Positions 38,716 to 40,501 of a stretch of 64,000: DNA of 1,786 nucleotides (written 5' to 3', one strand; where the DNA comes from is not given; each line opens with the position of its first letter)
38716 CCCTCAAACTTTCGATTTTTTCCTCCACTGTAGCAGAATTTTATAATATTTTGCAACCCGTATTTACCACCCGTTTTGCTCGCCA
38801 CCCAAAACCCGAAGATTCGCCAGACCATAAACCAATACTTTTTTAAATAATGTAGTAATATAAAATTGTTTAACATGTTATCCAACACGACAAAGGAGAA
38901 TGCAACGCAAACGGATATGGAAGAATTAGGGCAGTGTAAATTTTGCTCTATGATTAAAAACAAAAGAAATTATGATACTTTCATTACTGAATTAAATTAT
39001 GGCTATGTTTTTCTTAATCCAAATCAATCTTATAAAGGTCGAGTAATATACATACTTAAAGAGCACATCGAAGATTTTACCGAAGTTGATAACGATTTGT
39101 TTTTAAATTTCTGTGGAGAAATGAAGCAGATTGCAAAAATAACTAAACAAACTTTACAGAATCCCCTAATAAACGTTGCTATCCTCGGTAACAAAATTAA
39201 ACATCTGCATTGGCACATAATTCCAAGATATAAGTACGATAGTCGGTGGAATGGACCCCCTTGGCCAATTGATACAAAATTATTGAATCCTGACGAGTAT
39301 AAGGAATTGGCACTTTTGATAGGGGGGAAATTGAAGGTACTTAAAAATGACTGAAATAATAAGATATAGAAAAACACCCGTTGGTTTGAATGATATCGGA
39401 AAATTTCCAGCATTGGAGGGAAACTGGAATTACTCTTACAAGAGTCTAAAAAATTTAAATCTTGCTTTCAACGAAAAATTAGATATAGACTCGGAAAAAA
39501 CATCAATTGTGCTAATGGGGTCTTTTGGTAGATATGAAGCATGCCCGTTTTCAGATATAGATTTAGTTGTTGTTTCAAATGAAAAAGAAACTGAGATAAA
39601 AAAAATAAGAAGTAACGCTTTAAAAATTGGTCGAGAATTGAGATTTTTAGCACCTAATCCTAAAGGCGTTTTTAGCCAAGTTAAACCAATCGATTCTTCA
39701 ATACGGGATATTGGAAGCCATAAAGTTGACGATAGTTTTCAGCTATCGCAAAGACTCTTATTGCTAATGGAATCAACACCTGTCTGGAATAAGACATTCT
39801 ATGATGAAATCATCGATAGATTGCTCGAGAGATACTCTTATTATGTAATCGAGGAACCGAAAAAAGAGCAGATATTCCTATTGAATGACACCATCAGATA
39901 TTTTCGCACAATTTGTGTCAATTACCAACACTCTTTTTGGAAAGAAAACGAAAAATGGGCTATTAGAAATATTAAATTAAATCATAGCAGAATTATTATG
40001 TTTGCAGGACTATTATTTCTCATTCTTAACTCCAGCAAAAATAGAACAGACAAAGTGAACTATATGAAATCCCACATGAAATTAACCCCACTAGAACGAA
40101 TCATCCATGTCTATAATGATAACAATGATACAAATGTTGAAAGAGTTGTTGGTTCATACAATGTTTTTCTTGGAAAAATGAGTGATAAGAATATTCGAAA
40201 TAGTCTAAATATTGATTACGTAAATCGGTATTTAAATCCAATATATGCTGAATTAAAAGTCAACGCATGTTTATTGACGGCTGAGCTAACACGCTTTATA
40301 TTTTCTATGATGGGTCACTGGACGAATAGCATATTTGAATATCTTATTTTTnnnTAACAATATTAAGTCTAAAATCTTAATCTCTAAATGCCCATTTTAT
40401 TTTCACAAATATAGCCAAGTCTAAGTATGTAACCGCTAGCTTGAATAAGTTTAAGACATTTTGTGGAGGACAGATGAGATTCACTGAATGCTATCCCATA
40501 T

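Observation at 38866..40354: Overlapping HIT hydrolase plus Pol-beta nucleotidyltransferase gene pair of unknown function in the island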

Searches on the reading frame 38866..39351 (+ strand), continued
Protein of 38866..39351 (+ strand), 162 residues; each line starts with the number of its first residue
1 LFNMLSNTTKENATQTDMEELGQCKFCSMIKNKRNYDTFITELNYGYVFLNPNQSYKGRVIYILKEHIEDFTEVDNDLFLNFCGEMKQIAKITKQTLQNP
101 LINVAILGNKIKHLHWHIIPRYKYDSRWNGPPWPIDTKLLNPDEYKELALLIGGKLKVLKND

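Call 120: fold_search(model_id=the predicted structure, library=pdb)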
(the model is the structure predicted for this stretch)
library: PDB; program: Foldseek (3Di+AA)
matches with E <= 10: 1031; with E <= 0.001: 114
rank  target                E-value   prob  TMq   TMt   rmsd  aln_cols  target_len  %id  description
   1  2eo4                  1.3e-08  1.00  0.74  0.72   5.5       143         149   24  Crystal structure of hypothetical histidine triad nucleotide-binding protein ST2152 from Sulfolobus tokodaii strain7 (released 2007-10-02)
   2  3o0m_B                7.1e-08  1.00  0.73  0.78   2.8       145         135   22  Crystal structure of a ZN-bound histidine triad family protein from Mycobacterium smegmatis (released 2010-08-04)
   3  2oik_A                8.6e-08  1.00  0.70  0.72   3.5       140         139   22  Crystal structure of a histidine triad (hit) protein (mfla_2506) from methylobacillus flagellatus kt at 1.65 A resolut (released 2007-01-30)
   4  2oik_C                9.1e-08  1.00  0.68  0.69   4.0       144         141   22  Crystal structure of a histidine triad (hit) protein (mfla_2506) from methylobacillus flagellatus kt at 1.65 A resolut (released 2007-01-30)
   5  3lb5_D                1.0e-07  1.00  0.70  0.78   2.8       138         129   21  Crystal structure of Hit-like protein involved in cell-cycle regulation from Bartonella henselae with unknown ligand (released 2010-01-19)
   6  3i4s_A                1.0e-07  1.00  0.70  0.76   3.4       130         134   19  CRYSTAL STRUCTURE OF HISTIDINE TRIAD PROTEIN blr8122 FROM Bradyrhizobium japonicum (released 2009-07-14)
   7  3lb5_A                1.2e-07  1.00  0.68  0.75   2.9       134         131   19  Crystal structure of Hit-like protein involved in cell-cycle regulation from Bartonella henselae with unknown ligand (released 2010-01-19)
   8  3lb5_B                1.3e-07  1.00  0.68  0.73   3.1       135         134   20  Crystal structure of Hit-like protein involved in cell-cycle regulation from Bartonella henselae with unknown ligand (released 2010-01-19)
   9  3p0t_A                1.3e-07  1.00  0.69  0.73   3.4       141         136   18  Crystal structure of an HIT-like protein from mycobacterium paratuberculosis (released 2010-12-08)
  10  3i24_B                1.8e-07  1.00  0.67  0.69   3.1       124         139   22  Crystal Structure of a HIT family hydrolase protein from Vibrio fischeri. Northeast Structural Genomics Consortium tar (released 2009-07-21)
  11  1y23_B                2.1e-07  1.00  0.63  0.65  16.4       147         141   24  Crystal structure of a member of HIT family of proteins from bacillus subtilis (released 2004-12-07)
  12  3i24_A                2.2e-07  1.00  0.66  0.67   3.9       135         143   20  Crystal Structure of a HIT family hydrolase protein from Vibrio fischeri. Northeast Structural Genomics Consortium tar (released 2009-07-21)
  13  1y23_C                2.2e-07  1.00  0.63  0.66  16.5       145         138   24  Crystal structure of a member of HIT family of proteins from bacillus subtilis (released 2004-12-07)
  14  3o0m_A                2.4e-07  1.00  0.74  0.77   2.7       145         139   21  Crystal structure of a ZN-bound histidine triad family protein from Mycobacterium smegmatis (released 2010-08-04)
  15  3fit                  2.7e-07  1.00  0.63  0.73   2.5       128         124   14  FHIT (FRAGILE HISTIDINE TRIAD PROTEIN) IN COMPLEX WITH ADENOSINE/SULFATE AMP ANALOG (released 1997-11-19)
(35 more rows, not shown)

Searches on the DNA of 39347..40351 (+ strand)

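Call 84: search_dna_similar(query=L049:711-1706:+, collection=ecoli_genomes, mode=near, max_rows=12)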
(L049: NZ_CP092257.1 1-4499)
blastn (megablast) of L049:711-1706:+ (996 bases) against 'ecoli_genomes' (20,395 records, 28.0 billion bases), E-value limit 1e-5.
Records with a match: 1; places in all: 1; records where one place covers at least 80% of the query: 1.
Genomes with a match: 1 of 5426; with a place that covers at least 80% of the query: 1. Places per genome that has any: lowest 1, median 1, highest 1. On chromosomes: 0 places; on plasmids: 1.
Best place of each record, by identity: >=99% 1.
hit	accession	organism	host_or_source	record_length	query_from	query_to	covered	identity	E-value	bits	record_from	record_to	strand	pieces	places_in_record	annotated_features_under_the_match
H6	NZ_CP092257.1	Escherichia coli strain ISHS7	Felix catus domesticus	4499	1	996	100%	100.0%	0e+0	1840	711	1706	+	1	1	nucleotidyltransferase domain-containing protein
